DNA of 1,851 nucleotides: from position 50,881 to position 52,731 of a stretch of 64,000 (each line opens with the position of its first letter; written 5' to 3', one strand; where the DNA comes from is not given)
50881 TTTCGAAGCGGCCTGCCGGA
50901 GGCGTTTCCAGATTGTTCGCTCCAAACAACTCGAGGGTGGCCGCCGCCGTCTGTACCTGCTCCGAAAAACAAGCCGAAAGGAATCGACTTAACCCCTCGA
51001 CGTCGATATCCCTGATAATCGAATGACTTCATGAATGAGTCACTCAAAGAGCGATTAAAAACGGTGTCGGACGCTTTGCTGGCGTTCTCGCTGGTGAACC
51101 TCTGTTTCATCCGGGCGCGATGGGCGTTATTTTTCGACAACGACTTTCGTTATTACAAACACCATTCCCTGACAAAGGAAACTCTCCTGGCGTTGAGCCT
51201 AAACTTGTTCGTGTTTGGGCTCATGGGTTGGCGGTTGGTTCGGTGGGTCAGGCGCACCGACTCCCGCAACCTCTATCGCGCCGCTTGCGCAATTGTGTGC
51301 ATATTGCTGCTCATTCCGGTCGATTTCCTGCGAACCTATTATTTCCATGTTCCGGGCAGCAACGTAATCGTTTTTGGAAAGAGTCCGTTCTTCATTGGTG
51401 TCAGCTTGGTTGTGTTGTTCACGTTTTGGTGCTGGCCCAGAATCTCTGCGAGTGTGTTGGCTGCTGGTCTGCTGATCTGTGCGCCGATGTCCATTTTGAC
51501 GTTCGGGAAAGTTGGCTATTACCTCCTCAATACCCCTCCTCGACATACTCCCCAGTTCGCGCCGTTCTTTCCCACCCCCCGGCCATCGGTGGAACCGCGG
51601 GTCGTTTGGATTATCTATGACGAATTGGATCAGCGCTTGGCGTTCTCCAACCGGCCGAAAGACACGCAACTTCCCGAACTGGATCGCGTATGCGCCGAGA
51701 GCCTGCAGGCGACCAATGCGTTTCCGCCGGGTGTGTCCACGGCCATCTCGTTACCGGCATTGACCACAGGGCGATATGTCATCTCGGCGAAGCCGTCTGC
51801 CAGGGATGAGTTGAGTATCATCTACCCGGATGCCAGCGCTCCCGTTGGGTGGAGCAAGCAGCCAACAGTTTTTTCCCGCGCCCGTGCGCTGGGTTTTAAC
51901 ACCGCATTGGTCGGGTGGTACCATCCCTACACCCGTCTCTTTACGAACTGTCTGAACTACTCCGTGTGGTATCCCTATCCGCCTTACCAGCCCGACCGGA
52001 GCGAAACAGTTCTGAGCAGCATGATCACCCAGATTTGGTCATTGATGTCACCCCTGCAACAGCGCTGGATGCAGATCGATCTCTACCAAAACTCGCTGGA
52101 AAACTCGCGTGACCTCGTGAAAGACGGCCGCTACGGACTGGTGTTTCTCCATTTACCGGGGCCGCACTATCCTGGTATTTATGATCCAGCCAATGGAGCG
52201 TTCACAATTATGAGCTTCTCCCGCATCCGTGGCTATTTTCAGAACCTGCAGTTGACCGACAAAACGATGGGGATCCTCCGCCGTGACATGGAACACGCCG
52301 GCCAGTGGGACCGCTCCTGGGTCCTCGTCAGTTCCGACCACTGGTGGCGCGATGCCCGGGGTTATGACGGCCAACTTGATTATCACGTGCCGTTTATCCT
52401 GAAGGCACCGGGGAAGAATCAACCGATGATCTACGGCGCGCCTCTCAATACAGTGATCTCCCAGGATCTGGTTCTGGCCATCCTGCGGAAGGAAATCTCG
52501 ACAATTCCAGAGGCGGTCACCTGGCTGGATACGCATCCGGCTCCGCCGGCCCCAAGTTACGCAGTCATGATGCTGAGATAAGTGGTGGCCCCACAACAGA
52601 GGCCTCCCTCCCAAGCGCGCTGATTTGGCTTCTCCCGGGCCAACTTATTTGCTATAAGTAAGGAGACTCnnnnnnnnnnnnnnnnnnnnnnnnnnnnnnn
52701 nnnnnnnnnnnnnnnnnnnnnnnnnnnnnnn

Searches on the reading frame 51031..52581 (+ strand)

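Call 47: search_protein_families(library=pfam, proteins=[window:51031-52581:+], max_evalue=0.001)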
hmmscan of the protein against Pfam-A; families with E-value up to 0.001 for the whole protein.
window:51031-52581:+ (516 aa): 1 family
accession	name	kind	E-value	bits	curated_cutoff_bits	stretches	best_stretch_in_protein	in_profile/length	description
PF00884.28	Sulfatase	-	1e-14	55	25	1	189-470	1-280/301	Sulfatase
